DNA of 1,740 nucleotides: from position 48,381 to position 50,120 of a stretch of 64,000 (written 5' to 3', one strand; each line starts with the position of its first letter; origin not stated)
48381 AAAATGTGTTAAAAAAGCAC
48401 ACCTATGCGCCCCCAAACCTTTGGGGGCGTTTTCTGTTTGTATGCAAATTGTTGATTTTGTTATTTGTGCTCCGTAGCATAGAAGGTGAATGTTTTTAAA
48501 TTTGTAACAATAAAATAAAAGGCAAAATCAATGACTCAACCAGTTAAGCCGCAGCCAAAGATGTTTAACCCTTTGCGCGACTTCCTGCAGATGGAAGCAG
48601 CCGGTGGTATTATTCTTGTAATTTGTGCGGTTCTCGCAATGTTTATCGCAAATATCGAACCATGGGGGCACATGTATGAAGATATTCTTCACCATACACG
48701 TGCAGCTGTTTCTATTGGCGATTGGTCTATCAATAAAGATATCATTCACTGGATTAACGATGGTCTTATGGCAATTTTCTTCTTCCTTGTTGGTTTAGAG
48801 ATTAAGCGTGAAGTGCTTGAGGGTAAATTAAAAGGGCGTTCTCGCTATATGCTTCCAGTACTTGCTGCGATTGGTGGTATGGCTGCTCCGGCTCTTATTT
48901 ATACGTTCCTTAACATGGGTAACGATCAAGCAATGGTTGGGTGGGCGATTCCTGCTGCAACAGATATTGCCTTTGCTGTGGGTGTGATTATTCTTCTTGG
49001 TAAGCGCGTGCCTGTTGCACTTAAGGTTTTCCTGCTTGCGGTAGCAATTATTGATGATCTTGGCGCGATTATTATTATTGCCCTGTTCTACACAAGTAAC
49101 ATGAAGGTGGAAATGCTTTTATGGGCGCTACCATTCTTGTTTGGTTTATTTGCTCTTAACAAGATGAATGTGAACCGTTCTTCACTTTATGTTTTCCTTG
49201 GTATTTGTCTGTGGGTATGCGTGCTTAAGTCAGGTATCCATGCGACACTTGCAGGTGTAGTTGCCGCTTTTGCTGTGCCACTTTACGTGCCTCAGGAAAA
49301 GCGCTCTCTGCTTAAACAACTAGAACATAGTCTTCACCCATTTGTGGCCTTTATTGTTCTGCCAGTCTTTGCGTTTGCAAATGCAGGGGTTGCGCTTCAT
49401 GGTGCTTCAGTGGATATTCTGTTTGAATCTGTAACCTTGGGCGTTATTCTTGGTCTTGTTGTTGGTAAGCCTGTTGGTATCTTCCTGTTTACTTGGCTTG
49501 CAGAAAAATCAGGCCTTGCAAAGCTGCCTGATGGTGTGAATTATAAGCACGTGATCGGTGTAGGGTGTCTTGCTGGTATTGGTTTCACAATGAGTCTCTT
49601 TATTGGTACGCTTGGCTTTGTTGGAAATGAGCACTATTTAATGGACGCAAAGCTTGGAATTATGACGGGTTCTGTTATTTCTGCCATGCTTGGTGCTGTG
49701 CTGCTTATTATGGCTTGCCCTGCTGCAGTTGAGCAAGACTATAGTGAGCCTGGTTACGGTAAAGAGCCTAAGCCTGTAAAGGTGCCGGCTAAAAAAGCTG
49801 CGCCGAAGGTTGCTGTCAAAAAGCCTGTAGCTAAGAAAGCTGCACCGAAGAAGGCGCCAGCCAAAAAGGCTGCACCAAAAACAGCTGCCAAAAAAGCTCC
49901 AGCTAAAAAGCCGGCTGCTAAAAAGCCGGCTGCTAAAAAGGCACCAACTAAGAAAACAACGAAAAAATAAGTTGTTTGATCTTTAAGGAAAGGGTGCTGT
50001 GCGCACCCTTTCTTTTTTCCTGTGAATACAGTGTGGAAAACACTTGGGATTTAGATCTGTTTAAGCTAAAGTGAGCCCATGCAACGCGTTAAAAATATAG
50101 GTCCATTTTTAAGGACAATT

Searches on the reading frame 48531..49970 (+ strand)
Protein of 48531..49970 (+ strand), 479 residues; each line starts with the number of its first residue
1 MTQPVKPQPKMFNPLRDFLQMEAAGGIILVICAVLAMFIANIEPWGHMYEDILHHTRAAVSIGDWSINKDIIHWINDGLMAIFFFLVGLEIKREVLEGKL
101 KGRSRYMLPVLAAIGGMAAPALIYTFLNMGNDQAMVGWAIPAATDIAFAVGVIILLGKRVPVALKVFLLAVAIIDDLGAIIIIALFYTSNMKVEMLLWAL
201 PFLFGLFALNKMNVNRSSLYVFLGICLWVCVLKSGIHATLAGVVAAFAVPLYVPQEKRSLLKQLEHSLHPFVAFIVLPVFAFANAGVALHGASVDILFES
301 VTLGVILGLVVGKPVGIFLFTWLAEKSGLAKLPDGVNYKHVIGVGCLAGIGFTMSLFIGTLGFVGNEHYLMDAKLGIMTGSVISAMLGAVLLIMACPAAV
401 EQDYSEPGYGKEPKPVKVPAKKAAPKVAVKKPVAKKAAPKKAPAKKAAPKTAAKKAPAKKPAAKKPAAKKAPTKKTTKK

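Call 36: search_protein_families(library=pfam, proteins=[window:48531-49970:+])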
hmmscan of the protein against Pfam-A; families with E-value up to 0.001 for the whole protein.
window:48531-49970:+ (479 aa): 2 families
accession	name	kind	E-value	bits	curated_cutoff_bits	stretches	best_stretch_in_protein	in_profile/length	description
PF06965.17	Na_H_antiport_1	-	8.3e-147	489.4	23.5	1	17-392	2-374/374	Na+/H+ antiporter 1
PF07382.16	HC2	-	1.8e-05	25.3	40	1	418-477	84-146/194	Histone H1-like nucleoprotein HC2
